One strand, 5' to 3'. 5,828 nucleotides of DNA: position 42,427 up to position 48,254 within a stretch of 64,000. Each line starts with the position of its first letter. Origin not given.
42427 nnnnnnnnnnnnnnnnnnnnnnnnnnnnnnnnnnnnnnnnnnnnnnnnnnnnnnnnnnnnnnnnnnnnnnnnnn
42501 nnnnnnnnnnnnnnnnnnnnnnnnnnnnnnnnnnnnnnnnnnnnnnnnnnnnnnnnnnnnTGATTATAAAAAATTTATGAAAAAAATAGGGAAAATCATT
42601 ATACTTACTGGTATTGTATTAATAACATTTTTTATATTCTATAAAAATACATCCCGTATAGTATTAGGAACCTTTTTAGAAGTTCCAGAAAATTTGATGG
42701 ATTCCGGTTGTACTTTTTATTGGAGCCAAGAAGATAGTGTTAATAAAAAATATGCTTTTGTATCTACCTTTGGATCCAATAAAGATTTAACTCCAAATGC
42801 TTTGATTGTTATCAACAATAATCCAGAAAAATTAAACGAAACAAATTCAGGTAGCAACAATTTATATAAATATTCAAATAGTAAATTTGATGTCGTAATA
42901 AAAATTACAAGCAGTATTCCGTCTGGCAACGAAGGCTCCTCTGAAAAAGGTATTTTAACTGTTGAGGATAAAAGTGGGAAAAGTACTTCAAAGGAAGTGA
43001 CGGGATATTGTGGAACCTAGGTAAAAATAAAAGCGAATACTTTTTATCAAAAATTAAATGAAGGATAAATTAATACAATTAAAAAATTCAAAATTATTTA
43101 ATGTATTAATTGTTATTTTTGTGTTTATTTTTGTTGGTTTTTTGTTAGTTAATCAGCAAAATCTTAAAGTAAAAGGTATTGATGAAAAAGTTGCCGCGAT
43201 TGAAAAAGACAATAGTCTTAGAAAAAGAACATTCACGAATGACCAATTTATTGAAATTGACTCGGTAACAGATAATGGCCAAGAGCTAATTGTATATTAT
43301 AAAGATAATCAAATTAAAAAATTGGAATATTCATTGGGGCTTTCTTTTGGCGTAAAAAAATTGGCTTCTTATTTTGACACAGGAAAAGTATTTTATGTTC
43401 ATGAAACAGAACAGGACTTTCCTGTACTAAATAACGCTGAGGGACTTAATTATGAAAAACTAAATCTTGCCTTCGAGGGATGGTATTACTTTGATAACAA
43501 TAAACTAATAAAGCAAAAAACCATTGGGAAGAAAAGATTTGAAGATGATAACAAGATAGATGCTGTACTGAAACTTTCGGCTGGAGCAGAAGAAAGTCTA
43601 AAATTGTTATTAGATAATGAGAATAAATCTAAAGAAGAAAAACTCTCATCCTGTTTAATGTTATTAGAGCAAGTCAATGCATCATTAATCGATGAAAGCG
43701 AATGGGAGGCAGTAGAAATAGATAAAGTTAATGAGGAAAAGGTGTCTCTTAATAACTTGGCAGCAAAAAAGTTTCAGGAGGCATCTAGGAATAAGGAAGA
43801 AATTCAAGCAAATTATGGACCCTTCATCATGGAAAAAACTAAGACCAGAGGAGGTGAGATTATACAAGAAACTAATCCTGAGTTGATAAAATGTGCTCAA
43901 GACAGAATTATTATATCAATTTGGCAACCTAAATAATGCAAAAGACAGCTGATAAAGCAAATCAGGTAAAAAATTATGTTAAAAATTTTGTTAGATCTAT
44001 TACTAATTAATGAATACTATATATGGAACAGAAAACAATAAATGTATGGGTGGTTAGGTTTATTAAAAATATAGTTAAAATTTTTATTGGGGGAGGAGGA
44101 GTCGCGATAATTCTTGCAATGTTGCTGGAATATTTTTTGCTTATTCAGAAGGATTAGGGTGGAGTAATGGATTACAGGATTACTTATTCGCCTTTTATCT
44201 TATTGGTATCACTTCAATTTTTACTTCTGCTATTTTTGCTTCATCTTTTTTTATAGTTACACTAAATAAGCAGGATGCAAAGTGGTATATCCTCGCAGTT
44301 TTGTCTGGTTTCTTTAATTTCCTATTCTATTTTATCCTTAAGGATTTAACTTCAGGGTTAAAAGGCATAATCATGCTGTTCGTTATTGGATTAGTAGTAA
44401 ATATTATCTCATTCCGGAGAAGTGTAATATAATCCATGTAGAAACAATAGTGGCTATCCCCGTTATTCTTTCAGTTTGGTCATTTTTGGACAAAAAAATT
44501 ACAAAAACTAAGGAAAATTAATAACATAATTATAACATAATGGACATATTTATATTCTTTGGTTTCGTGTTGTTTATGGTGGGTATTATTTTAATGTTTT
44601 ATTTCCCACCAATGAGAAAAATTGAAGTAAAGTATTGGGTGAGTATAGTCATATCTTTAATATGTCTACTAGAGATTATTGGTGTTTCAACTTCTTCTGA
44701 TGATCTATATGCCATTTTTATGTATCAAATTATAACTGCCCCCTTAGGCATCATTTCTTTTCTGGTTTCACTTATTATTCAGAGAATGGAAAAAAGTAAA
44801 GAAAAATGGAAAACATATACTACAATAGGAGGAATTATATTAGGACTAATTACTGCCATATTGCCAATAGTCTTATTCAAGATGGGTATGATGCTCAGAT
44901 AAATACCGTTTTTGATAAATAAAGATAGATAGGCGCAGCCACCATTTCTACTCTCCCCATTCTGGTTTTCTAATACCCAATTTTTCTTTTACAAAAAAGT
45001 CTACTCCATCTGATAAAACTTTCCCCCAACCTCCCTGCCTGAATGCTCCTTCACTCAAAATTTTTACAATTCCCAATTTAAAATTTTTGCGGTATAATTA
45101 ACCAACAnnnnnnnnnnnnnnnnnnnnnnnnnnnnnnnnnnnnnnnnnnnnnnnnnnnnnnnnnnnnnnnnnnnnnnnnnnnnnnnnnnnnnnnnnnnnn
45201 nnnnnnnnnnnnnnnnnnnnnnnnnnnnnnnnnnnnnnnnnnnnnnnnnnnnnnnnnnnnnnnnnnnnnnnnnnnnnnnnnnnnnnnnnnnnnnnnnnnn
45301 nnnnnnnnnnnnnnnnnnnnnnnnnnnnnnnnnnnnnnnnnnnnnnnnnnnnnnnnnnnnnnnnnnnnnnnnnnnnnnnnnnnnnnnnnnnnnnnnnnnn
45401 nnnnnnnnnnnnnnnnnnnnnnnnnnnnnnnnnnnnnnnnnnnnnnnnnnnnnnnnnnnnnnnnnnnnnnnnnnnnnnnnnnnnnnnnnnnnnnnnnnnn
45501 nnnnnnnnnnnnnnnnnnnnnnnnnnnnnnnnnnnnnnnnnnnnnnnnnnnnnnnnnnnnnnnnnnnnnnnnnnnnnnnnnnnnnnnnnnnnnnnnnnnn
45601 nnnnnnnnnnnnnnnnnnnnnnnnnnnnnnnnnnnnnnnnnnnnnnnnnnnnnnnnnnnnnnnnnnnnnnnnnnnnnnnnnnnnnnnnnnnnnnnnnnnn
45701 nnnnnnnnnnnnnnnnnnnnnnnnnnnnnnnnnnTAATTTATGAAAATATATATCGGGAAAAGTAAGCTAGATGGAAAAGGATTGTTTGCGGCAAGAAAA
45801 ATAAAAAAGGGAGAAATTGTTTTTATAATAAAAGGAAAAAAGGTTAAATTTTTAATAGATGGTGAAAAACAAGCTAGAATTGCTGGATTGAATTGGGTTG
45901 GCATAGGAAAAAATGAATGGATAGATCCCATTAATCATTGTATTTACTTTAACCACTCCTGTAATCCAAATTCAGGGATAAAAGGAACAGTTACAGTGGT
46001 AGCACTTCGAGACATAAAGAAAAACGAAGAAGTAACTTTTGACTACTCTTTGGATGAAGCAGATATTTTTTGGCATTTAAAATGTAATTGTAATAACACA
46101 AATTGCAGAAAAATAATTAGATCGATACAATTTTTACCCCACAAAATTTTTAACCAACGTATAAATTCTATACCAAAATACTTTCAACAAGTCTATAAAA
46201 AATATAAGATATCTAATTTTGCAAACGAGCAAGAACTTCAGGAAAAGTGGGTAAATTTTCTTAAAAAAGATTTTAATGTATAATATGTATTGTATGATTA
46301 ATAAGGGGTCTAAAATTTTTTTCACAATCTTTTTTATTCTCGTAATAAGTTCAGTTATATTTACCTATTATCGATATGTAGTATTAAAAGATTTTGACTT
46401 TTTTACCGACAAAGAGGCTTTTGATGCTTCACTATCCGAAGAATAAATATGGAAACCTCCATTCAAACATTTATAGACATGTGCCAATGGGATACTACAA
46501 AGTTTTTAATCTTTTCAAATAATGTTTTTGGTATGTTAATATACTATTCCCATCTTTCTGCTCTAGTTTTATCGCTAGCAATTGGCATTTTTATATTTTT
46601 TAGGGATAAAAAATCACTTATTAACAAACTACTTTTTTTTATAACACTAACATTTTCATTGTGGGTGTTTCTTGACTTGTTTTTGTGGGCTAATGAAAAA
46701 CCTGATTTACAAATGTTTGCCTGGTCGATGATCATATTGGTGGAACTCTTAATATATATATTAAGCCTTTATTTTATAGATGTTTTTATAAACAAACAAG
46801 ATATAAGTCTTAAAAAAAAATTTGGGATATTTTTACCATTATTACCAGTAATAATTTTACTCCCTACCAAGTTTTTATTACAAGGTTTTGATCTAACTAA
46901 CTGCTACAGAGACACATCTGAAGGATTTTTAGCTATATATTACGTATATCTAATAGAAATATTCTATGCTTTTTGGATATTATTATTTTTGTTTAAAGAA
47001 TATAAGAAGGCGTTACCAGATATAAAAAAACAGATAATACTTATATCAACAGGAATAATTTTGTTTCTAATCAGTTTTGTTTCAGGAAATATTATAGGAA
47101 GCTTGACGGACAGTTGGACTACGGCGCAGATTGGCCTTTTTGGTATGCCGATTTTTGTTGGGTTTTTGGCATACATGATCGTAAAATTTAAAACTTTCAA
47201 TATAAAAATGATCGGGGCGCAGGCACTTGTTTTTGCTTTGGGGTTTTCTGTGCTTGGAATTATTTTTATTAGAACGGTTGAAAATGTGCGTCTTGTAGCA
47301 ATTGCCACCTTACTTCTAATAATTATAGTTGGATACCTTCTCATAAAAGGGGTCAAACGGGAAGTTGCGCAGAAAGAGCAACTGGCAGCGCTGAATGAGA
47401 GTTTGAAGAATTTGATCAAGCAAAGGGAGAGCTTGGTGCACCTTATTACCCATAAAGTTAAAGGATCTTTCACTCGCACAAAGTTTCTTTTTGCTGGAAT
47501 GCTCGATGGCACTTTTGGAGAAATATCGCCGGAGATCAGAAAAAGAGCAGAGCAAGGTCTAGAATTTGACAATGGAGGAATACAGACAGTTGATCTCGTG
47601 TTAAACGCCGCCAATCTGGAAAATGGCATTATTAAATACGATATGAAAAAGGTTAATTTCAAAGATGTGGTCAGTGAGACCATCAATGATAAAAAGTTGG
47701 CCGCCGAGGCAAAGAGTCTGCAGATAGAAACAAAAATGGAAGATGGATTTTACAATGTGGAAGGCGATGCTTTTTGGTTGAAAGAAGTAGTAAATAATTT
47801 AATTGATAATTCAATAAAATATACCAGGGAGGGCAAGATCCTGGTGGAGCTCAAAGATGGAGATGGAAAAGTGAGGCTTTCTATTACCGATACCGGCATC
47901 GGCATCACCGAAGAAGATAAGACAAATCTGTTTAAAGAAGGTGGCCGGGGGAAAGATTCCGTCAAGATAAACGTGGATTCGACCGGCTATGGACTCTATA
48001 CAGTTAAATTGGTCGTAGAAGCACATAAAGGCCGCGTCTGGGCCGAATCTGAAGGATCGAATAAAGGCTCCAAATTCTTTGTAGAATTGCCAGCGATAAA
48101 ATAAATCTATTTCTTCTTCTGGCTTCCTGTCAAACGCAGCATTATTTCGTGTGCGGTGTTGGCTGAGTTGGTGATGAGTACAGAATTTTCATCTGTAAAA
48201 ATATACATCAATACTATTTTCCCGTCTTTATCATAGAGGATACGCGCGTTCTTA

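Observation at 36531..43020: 2010-aa Tc-toxin BC-fusion-like RHS protein with a LAS/M15-like zinc-peptidase C-terminal domain and a membrane-anchored candidate immunity protein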

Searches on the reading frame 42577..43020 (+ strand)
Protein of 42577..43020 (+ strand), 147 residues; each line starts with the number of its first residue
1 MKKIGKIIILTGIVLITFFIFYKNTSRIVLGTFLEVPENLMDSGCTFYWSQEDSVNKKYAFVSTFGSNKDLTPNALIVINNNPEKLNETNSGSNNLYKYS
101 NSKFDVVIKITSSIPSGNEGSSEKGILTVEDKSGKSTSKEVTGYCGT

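Call 6: search_protein_families(library=pfam, proteins=[window:42577-43020:+], max_evalue=0.01)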
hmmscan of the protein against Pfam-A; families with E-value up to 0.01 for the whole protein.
window:42577-43020:+ (147 aa): 0 families

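Call 7: search_protein_families(library=ncbifam, proteins=[window:42577-43020:+], max_evalue=0.01)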
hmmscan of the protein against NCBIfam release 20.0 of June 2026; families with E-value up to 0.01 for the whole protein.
window:42577-43020:+ (147 aa): 0 families

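Call 8: search_protein_families(library=pfam, proteins=[window:42577-43020:+], max_evalue=10)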
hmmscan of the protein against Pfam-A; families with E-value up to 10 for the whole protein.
window:42577-43020:+ (147 aa): 0 families

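Call 39: find_homologous_proteins(query=A2, max_evalue=0.01)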
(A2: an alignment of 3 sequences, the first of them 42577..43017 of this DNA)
Query A2 (3 sequences) (147 aa, profile of the alignment): 3 proteins with E <= 0.01 among 4432 candidates.
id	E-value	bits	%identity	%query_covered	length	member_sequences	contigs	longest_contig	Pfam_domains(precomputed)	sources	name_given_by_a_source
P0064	2.4e-74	266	100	100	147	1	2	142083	-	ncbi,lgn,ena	-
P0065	7.6e-71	254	51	82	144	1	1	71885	-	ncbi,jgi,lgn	ncbi:MAG: hypothetical protein WC795_00525 [Candidatus Paceibacterota bacterium]|jgi:hypothetical pr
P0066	5.5e-63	229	51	98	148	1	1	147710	-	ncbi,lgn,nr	ncbi:MAG: hypothetical protein NTZ44_03720 [Candidatus Nomurabacteria bacterium]|nr:hypothetical pro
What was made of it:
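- The closest homologues come from Candidatus Nomurabacteria and Candidatus Paceibacterota MAGs (call 39).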

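Call 45: find_homologous_proteins(query=A4, max_evalue=0.001)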
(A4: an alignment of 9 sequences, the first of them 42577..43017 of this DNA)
Query A4 (9 sequences) (147 aa, profile of the alignment): 6 proteins with E <= 0.001 among 1505 candidates.
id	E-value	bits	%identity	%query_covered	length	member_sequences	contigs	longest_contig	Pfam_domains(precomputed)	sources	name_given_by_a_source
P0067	1.1e-47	179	25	71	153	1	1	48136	-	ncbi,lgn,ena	-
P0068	6.8e-42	161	23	67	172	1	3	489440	-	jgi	jgi:hypothetical protein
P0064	9.3e-41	157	100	100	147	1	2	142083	-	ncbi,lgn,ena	-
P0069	8.3e-40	154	28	65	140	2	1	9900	-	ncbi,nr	ncbi:MAG: hypothetical protein LBR36_01195 [Bacteroidales bacterium]|nr:hypothetical protein [Bacter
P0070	3.6e-36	142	29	85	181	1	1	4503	-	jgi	jgi:hypothetical protein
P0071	9.9e-11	59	23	95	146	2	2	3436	-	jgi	jgi:hypothetical protein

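Call 60: predict_structure(alignment_id=A6)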
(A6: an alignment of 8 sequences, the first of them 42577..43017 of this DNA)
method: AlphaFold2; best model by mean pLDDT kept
length: 147 residues; sequences in the alignment: 8
mean_pLDDT: 87.0   pTM: 0.75
mean pLDDT of the five models: 87.0, 85.6, 85.4, 85.3, 84.9
residues with pLDDT >= 90: 88; 70-90: 39; 50-70: 20; < 50: 0
segments of 3 or more residues with pLDDT < 50: none
pLDDT, mean of each block of 10 residues (from residue 1): 70 77 75 91 91 96 76 88 91 81 96 89 97 95 93
secondary structure, 60 per line:
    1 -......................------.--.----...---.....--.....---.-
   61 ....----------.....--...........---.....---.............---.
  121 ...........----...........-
elements in order: H2-23 E44-48 H51-55 E61-64 E75-79 E82-92 E96-100 E104-116 E120-131 E136-146

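Call 64: fold_search(model_id=the predicted structure, library=pdb)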
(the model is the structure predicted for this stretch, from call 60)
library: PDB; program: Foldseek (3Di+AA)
matches with E <= 10: 777; with E <= 0.001: 0
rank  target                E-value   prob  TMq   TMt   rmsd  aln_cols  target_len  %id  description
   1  2czu_B                2.3e-02  0.84  0.30  0.29   7.6       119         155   14  lipocalin-type prostaglandin D synthase (released 2006-10-03)
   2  4orw_A                2.7e-02  0.77  0.29  0.27   8.1       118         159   14  Three-dimensional structure of the C65A-K59A double mutant of Human lipocalin-type Prostaglandin D Synthase apo-form (released 2014-08-06)
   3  2czu_A                4.5e-02  0.69  0.28  0.28   8.2       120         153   15  lipocalin-type prostaglandin D synthase (released 2006-10-03)
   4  4os3_A                5.0e-02  0.77  0.33  0.30   8.5       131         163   14  Three-dimensional structure of the C65A-W112F double mutant of Human lipocalin-type Prostaglandin D Synthase apo-form (released 2014-08-06)
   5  3o2y_A                5.6e-02  0.75  0.32  0.30   9.1       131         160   14  Structure-function analysis of human L-Prostaglandin D Synthase bound with fatty acid (released 2010-09-22)
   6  4ory_G                5.6e-02  0.69  0.30  0.28   9.3       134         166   11  Three-dimensional structure of the C65A-K59A double mutant of Human lipocalin-type Prostaglandin D Synthase holo, seco (released 2014-08-06)
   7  4os3_B                6.2e-02  0.66  0.30  0.28  10.8       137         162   14  Three-dimensional structure of the C65A-W112F double mutant of Human lipocalin-type Prostaglandin D Synthase apo-form (released 2014-08-06)
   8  4os8_A                6.5e-02  0.75  0.33  0.31   8.4       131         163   14  Three-dimensional structure of the C65A-W54F-W112F triple mutant of Human lipocalin-type Prostaglandin D Synthase apo- (released 2014-08-06)
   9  4ory_B                7.2e-02  0.77  0.32  0.30   7.7       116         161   14  Three-dimensional structure of the C65A-K59A double mutant of Human lipocalin-type Prostaglandin D Synthase holo, seco (released 2014-08-06)
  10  4os8_B                7.2e-02  0.66  0.31  0.29  10.8       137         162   14  Three-dimensional structure of the C65A-W54F-W112F triple mutant of Human lipocalin-type Prostaglandin D Synthase apo- (released 2014-08-06)
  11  4ors_B                7.2e-02  0.51  0.29  0.27   9.8       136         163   14  Three-dimensional structure of the C65A mutant of Human lipocalin-type Prostaglandin D Synthase apo-form (released 2014-08-06)
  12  4ory_F                8.0e-02  0.60  0.30  0.27   9.4       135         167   12  Three-dimensional structure of the C65A-K59A double mutant of Human lipocalin-type Prostaglandin D Synthase holo, seco (released 2014-08-06)
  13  4os0_A                8.5e-02  0.75  0.34  0.31   7.3       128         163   14  Three-dimensional structure of the C65A-W54F double mutant of Human lipocalin-type Prostaglandin D Synthase apo-form (released 2014-08-06)
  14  4ory_D                9.4e-02  0.54  0.29  0.28   9.4       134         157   13  Three-dimensional structure of the C65A-K59A double mutant of Human lipocalin-type Prostaglandin D Synthase holo, seco (released 2014-08-06)
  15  2czt                  9.4e-02  0.51  0.28  0.27   9.8       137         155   13  lipocalin-type prostaglandin D synthase (released 2006-10-03)
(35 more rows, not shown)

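Call 75: search_protein_families(library=pfam, alignment_id=A4, max_evalue=1)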
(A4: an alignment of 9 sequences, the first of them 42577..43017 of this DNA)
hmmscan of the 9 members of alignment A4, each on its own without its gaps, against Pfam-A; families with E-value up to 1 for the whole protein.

A. member 1, window:42577-43017:+ (147 aa): 0 families

B. families by the number of members that match (of 9 scanned): 9 families
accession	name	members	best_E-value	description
PF17215.9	Rrp44_S1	1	0.027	S1 domain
PF15122.11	TMEM206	1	0.049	TMEM206 protein family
PF14466.11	PLCC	1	0.053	PLAT/LH2 and C2-like Ca2+-binding lipoprotein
PF24390.1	PRTase-CE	1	0.069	PRTase-CE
PF06307.17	Herpes_IR6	1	0.086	Herpesvirus IR6 protein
PF19701.4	DUF6199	1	0.13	Family of unknown function (DUF6199)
PF20463.3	PDH_C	1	0.16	Prephenate dehydrogenase, dimerization domain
PF20111.4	DUF6501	1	0.35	Family of unknown function (DUF6501)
PF06024.17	Orf78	1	0.37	Orf78 (ac78)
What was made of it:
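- Tried and rejected: Pfam has none for the immunity family (call 75).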

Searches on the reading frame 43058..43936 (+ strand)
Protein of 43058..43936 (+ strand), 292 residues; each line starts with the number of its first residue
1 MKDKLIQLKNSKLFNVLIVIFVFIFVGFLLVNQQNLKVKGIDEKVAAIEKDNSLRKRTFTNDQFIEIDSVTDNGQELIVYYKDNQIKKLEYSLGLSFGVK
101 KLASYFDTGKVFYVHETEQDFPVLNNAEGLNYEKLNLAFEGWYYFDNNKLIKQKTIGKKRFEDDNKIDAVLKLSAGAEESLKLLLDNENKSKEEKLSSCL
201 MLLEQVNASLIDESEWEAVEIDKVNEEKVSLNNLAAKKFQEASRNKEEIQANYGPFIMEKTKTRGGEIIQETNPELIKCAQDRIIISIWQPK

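Call 6: search_protein_families(library=pfam, proteins=[window:43058-43936:+], max_evalue=0.01)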
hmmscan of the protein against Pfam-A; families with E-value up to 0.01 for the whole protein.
window:43058-43936:+ (292 aa): 0 families

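Call 7: search_protein_families(library=ncbifam, proteins=[window:43058-43936:+], max_evalue=0.01)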
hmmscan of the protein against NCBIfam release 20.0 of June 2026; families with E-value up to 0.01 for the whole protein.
window:43058-43936:+ (292 aa): 0 families

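Call 8: search_protein_families(library=pfam, proteins=[window:43058-43936:+], max_evalue=10)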
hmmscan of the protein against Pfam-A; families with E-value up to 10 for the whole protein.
window:43058-43936:+ (292 aa): 1 family
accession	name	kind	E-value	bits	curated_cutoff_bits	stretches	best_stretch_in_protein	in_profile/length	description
PF07716.20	bZIP_2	-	1.5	9.4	22.3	1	226-248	7-28/54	Basic region leucine zipper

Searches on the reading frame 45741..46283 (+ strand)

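Call 17: search_protein_families(library=pfam, proteins=[window:45741-46283:+], max_evalue=0.001)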
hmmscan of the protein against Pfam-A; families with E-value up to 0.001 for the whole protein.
window:45741-46283:+ (180 aa): 1 family
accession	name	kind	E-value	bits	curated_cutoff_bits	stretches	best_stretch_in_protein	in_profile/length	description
PF00856.33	SET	-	4.1e-13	50.1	22.4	1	12-103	1-105/105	SET domain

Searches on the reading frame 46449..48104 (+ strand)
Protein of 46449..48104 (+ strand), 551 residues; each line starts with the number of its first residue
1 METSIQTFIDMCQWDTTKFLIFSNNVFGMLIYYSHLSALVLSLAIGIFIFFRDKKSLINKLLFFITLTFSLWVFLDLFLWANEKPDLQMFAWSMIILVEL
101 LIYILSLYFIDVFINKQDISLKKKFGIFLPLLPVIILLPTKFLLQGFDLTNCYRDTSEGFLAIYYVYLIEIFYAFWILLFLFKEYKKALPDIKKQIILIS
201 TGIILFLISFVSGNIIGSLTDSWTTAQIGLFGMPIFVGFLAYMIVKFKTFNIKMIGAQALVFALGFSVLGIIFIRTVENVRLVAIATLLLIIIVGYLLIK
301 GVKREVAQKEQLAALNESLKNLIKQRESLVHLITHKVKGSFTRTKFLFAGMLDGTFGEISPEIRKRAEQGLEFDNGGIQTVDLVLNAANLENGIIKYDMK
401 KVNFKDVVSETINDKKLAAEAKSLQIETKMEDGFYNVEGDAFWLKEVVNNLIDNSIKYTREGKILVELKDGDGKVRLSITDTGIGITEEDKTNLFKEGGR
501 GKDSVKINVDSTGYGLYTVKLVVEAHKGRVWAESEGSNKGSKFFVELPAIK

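Call 17: search_protein_families(library=pfam, proteins=[window:46449-48104:+], max_evalue=0.001)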
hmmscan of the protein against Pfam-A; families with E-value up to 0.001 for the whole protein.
window:46449-48104:+ (551 aa): 1 family
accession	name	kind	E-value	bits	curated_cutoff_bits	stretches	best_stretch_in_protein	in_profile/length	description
PF02518.31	HATPase_c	-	3.1e-23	82.7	26.4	1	439-549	1-109/111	Histidine kinase-, DNA gyrase B-, and HSP90-like ATPase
